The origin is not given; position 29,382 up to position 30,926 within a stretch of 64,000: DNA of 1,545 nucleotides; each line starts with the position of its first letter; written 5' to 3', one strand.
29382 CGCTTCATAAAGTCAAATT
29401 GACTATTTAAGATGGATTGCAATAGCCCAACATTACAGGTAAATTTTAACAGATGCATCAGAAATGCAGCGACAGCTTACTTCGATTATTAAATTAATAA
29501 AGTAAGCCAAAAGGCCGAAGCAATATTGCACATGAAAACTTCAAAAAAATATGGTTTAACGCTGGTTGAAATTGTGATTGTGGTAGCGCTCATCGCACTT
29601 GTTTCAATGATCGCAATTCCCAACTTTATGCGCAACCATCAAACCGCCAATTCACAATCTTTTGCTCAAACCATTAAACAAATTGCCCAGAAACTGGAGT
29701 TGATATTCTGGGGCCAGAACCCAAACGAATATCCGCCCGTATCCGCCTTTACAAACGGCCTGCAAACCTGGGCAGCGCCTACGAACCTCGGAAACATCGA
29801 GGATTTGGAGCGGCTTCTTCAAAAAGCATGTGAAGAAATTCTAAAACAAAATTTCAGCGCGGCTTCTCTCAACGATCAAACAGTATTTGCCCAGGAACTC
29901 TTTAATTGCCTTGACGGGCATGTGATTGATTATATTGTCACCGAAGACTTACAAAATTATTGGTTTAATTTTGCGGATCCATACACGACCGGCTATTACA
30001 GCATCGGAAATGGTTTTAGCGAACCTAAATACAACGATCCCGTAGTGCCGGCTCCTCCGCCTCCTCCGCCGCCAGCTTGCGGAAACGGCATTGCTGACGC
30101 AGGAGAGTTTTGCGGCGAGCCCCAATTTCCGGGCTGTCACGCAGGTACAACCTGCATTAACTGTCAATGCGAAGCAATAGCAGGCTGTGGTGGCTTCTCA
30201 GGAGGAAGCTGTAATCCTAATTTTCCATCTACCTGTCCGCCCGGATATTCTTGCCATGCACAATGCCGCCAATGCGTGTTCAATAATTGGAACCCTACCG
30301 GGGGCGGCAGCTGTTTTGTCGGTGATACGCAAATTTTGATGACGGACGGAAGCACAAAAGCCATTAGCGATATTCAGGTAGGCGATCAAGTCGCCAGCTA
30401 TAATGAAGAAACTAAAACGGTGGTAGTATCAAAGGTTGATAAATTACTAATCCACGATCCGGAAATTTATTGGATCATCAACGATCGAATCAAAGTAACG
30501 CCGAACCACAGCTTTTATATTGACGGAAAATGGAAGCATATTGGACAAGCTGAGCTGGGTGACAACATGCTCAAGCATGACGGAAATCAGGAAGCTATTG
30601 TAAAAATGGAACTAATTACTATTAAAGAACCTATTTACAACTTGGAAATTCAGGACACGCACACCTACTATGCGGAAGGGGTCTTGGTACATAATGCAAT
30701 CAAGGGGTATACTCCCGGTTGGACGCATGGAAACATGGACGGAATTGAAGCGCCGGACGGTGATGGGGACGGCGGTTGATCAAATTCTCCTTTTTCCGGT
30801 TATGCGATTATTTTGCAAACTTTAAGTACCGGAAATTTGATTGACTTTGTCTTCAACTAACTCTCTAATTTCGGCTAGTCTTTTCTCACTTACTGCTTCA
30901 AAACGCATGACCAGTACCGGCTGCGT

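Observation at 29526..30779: Pseudopilin/type-IV-pilin-like protein ending in a complete Hint (intein-like, BIL-type) autoprocessing domain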

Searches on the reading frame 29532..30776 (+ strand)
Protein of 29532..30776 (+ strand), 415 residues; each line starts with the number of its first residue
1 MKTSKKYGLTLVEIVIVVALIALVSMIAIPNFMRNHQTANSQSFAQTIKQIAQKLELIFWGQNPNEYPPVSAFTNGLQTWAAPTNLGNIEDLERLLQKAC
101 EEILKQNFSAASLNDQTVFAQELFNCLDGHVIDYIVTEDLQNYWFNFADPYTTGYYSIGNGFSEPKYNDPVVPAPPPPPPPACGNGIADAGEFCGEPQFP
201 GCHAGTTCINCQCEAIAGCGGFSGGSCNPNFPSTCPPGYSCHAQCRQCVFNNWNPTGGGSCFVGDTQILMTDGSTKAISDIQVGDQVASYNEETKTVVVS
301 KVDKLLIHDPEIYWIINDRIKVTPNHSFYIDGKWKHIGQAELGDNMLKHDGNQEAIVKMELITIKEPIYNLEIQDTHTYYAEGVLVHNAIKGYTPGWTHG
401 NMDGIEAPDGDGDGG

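Call 3: search_protein_families(library=pfam, proteins=[window:29532-30776:+], max_evalue=1)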
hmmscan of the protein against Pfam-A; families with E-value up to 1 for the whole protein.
window:29532-30776:+ (415 aa): 7 families
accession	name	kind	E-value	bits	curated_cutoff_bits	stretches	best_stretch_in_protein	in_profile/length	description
PF07591.16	PT-HINT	-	3.1e-14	53.8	27.7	1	271-389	4-137/137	Pretoxin HINT domain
PF05203.21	Hom_end_hint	-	3.5e-08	34.2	32.1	1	261-298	1-38/228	Hom_end-associated Hint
PF14890.11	Intein_splicing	-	5.4e-08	33.2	35.8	1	269-388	2-155/155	Intein splicing domain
PF01079.26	Hint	-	8.6e-08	32.5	29.7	1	259-314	11-65/213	Hint module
PF14623.11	Vint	-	1.5e-07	31.8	27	1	260-336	1-72/166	Hint-domain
PF07963.17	N_methyl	-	0.00051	19.9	21.2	1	4-29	2-27/27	Prokaryotic N-terminal methylation motif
PF13403.11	Hint_2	-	0.011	16.5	28.4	1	261-299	2-39/147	Hint domain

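Call 4: search_protein_families(library=ncbifam, proteins=[window:29532-30776:+], max_evalue=1)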
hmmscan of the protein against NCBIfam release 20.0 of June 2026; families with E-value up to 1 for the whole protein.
window:29532-30776:+ (415 aa): 20 families
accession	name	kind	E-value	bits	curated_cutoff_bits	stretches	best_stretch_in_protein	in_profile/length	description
NF038136.1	rSAM_Rv_intein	exception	3.5e-08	32.8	700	1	261-367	76-187/574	intein-containing Rv2578c family radical SAM protein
NF041775.1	typeIV_PilA_Myxo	equivalog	1.2e-06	28.7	400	1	5-47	9-50/214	type IV pilin protein PilA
NF007862.0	PRK10574.1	equivalog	5.9e-06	26.5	138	1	5-57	3-55/145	prepilin peptidase-dependent pilin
NF040999.1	pilin_ComGC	equivalog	7.1e-06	26.1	75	1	8-57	3-52/84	competence type IV pilus major pilin ComGC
TIGR01710.1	typeII_sec_gspG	equivalog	2.6e-05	24.3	88.85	1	8-58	2-52/134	type II secretion system major pseudopilin GspG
TIGR01443.1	intein_Cterm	domain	0.00024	21.3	15.6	1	368-388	2-23/24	intein C-terminal splicing region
TIGR01445.1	intein_Nterm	domain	0.0004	21.3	24.5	1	261-329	1-82/83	intein N-terminal splicing region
NF052663.1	RtcB_rel_intein2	exception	0.0012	17.7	1050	1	260-338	77-162/626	intein-containing RctB family protein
TIGR02532.1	IV_pilin_GFxxxE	domain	0.0015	18.3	16.3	1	8-29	3-24/24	prepilin-type N-terminal cleavage/methylation domain-containing protein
NF041013.1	T4P_ComGE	equivalog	0.0044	17.1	49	1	6-53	3-50/83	competence type IV pilus minor pilin ComGE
NF047827.1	T3SSXpsH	equivalog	0.0044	16.8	160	1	8-55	2-46/145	type II secretion system protein XpsH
NF005852.0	PRK07773.1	equivalog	0.0044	15.3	780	1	260-346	397-490/886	replicative DNA helicase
NF007800.0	PRK10506.1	equivalog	0.0091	15.8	158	1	3-50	5-52/163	prepilin peptidase-dependent protein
TIGR02247.1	HAD-1A3-hyp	subfamily_domain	0.022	14.5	125.4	1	296-362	141-208/211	epoxide hydrolase N-terminal domain-like phosphatase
TIGR01708.2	typeII_sec_gspH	equivalog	0.046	13.7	80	1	8-53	3-45/169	type II secretion system minor pseudopilin GspH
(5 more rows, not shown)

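Call 6: find_homologous_proteins(query=window:29532-30776:+)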
Query window:29532-30776:+ (415 aa): 4 proteins with E <= 0.001 among 2948 candidates.
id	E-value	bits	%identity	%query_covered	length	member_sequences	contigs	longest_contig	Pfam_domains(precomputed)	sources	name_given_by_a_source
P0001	4.3e-294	993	100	100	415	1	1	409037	PF07591.16,PF14623.12,PF05203.22,PF01079.26,PF14890.12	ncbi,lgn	-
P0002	1.6e-184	632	67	97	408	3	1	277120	PF07591.16,PF07963.18,PF14623.12,PF05203.22,PF01079.26,PF14890.12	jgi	-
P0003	6.8e-154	531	43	93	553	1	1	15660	PF07591.16,PF07963.18,PF14623.12,PF05203.22,PF01079.26,PF13403.12,PF14890.12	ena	-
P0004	6.2e-17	80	32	48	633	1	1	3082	PF07591.16,PF14623.12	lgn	-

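Call 9: find_encoding_contigs(protein=P0001, flank=10000, max_places=3)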
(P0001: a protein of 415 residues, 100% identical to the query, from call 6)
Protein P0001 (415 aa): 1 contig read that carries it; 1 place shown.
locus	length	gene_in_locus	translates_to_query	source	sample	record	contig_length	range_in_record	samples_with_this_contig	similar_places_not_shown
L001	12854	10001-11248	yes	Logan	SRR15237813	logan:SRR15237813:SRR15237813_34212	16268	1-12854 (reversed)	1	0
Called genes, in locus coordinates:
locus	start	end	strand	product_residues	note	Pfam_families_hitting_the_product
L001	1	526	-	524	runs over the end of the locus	PF17092:PCB_OB (faint), PF24685:OB_RRP5_4th (faint), PF00575:S1, PF00575:S1, PF23459:S1_RRP5 (weak), PF21710:Spt6_S1 (weak), PF00575:S1, PF23459:S1_RRP5 (weak), +1 more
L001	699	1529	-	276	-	PF03446:NAD_binding_2 (weak), PF03807:F420_oxidored, PF02153:PDH_N, PF20463:PDH_C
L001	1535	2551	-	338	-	PF18152:DAHP_snth_FXD, PF00793:DAHP_synth_1, PF03102:NeuB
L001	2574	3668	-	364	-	PF00155:Aminotran_1_2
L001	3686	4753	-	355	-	PF01817:CM_2, PF00800:PDT, PF01842:ACT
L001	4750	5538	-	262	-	PF04079:SMC_ScpB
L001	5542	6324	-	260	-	PF02616:SMC_ScpA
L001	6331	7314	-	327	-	PF00579:tRNA-synt_1b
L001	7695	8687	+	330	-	PF07963:N_methyl (weak)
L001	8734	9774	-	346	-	PF00483:NTP_transferase, PF12804:NTP_transf_3 (weak), PF22640:ManC_GMP_beta-helix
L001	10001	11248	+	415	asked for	PF01079:Hint, PF14623:Vint (weak), PF05203:Hom_end_hint (weak), PF07591:PT-HINT, PF14890:Intein_splicing (faint)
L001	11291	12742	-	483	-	PF02878:PGM_PMM_I, PF02879:PGM_PMM_II, PF02880:PGM_PMM_III, PF00408:PGM_PMM_IV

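Call 10: find_encoding_contigs(protein=P0002, flank=10000, max_places=3)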
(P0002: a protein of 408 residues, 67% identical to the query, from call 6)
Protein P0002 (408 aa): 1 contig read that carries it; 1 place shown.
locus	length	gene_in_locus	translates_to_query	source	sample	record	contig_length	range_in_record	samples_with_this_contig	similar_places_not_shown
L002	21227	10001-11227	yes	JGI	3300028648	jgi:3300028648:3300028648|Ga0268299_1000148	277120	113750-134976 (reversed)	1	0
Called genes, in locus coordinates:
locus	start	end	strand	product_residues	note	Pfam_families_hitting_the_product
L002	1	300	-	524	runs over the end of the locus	PF17092:PCB_OB (faint), PF24685:OB_RRP5_4th (faint), PF00575:S1, PF00575:S1, PF23459:S1_RRP5 (weak), PF21710:Spt6_S1 (weak), PF00575:S1, PF23459:S1_RRP5 (weak), +1 more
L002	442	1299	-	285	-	PF03446:NAD_binding_2 (weak), PF03807:F420_oxidored, PF02153:PDH_N, PF20463:PDH_C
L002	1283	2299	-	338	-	PF18152:DAHP_snth_FXD, PF00793:DAHP_synth_1, PF03102:NeuB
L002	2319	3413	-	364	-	PF00155:Aminotran_1_2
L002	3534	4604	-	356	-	PF01817:CM_2, PF00800:PDT, PF01842:ACT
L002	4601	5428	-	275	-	PF04079:SMC_ScpB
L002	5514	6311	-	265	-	PF02616:SMC_ScpA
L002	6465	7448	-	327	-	PF00579:tRNA-synt_1b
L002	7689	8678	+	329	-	PF07963:N_methyl (faint)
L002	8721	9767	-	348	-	PF00483:NTP_transferase, PF12804:NTP_transf_3 (weak), PF22640:ManC_GMP_beta-helix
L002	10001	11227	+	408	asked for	PF07963:N_methyl (weak), PF14890:Intein_splicing (faint), PF01079:Hint, PF05203:Hom_end_hint (faint), PF07591:PT-HINT, PF14623:Vint (weak)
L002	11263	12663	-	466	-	PF02878:PGM_PMM_I, PF02879:PGM_PMM_II, PF02880:PGM_PMM_III, PF00408:PGM_PMM_IV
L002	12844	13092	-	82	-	PF02590:SPOUT_MTase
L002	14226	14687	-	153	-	-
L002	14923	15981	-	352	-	PF02661:Fic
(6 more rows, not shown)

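Call 11: find_encoding_contigs(protein=P0003, flank=10000, max_places=3)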
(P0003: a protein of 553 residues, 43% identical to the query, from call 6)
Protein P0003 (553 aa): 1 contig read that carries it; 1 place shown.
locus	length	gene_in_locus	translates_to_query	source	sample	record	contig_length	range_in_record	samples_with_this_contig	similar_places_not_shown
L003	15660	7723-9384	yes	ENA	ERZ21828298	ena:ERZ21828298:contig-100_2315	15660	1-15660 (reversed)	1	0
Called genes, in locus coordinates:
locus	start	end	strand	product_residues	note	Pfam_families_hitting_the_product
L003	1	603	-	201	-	?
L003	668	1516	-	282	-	PF03807:F420_oxidored (weak), PF02153:PDH_N, PF20463:PDH_C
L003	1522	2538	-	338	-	PF18152:DAHP_snth_FXD, PF00793:DAHP_synth_1, PF03102:NeuB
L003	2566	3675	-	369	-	PF00155:Aminotran_1_2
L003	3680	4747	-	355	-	PF01817:CM_2, PF00800:PDT, PF01842:ACT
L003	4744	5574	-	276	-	PF04079:SMC_ScpB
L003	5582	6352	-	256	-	PF02616:SMC_ScpA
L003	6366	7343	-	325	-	PF00579:tRNA-synt_1b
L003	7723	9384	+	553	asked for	PF07963:N_methyl (weak), PF05203:Hom_end_hint (weak), PF14623:Vint (weak), PF07591:PT-HINT, PF01079:Hint, PF05203:Hom_end_hint (weak), PF07591:PT-HINT, PF14623:Vint, +2 more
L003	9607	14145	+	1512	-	PF00082:Peptidase_S8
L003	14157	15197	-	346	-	PF00483:NTP_transferase, PF12804:NTP_transf_3 (weak), PF22640:ManC_GMP_beta-helix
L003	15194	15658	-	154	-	?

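Call 12: find_related_loci(query=A1, collection=genome_contigs, flank=10000)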
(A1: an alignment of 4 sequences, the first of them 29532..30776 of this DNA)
Query A1 (415 aa) in genome_contigs; peptide patterns used: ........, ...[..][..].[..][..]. (x = any residue, [..] = any of these).
43 stretches matched a pattern, but none encodes a relative of the query by tblastn (E <= 1e-3).

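Call 28: predict_structure(alignment_id=A2)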
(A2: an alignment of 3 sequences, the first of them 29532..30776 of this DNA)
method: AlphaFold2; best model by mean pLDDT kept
length: 415 residues; sequences in the alignment: 3
mean_pLDDT: 35.7   pTM: 0.20
mean pLDDT of the five models: 35.7, 35.7, 33.4, 32.6, 31.8
residues with pLDDT >= 90: 0; 70-90: 0; 50-70: 19; < 50: 396
segments of 3 or more residues with pLDDT < 50: 1-208, 210-239, 241-269, 273-281, 287-338, 347-354, 358-415
pLDDT, mean of each block of 10 residues (from residue 1): 25 34 33 33 37 35 33 28 29 37 34 34 33 28 30 30 28 33 37 41 45 39 40 46 46 27 36 48 49 42 38 41 39 44 49 47 35 34 22 21 27 36
secondary structure, 60 per line:
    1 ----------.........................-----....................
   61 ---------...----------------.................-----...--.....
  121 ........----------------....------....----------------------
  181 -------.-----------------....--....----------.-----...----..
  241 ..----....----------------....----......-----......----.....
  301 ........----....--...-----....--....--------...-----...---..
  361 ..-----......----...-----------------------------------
elements in order: H11-35 H41-60 H89-105 H116-128 E145-148 E155-158 E206-209 E212-215 E239-242 E247-250 E267-270 E275-277 E286-291 E296-308 E313-316 E319-321 E327-330 E333-336 E345-347 E353-355 E359-362 E368-373 E378-380

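Call 31: search_protein_representatives(alignment_id=A1)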
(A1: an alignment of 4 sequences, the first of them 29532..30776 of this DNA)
Query: 4 sequences, 432 profile positions. Proteins with E-value up to 0.001 (for the whole library): 48007; up to 1e-10: 4812; up to 1e-30: 196. The best 150 are listed.
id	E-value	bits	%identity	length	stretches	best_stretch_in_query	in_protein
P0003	2.0e-259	877.5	-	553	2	2-414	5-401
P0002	7.0e-228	773.5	-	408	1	2-431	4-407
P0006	4.1e-91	322.8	-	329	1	3-303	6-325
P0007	1.1e-89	318.1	-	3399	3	282-414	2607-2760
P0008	1.3e-84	301.4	-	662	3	286-414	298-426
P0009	1.8e-80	287.8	-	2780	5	274-405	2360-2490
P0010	9.1e-79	282.1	-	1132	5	283-423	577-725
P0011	5.6e-73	263.1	-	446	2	203-418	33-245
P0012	9.8e-73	262.3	-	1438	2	276-414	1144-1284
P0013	3.2e-67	244.1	-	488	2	281-416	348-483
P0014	9.5e-63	229.4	-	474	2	279-414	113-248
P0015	1.4e-62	228.9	-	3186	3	281-417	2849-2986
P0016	1.6e-62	228.6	-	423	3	283-414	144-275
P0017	7.8e-62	226.4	-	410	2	284-420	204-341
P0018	2.7e-60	221.3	-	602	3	283-414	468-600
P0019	4.3e-59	217.3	-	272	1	3-189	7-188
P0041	2.9e-47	178.4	-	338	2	282-414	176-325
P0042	2.9e-47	178.3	-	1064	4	281-414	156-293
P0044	5.1e-47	177.5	-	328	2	5-257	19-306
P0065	1.6e-41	159.5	-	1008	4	285-414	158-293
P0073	7.5e-39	150.6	-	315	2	279-424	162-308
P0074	1.3e-38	149.9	-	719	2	201-413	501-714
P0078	1.4e-37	146.5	-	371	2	261-414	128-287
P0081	3.9e-37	145.0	-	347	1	3-199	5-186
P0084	6.7e-37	144.2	-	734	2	281-414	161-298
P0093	1.7e-35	139.6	-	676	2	285-416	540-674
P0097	2.6e-35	139.0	-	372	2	202-415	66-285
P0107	4.6e-34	134.8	-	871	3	281-414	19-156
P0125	3.2e-33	132.1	-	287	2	276-415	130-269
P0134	1.1e-32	130.4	-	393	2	259-425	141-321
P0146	2.6e-32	129.1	-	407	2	280-415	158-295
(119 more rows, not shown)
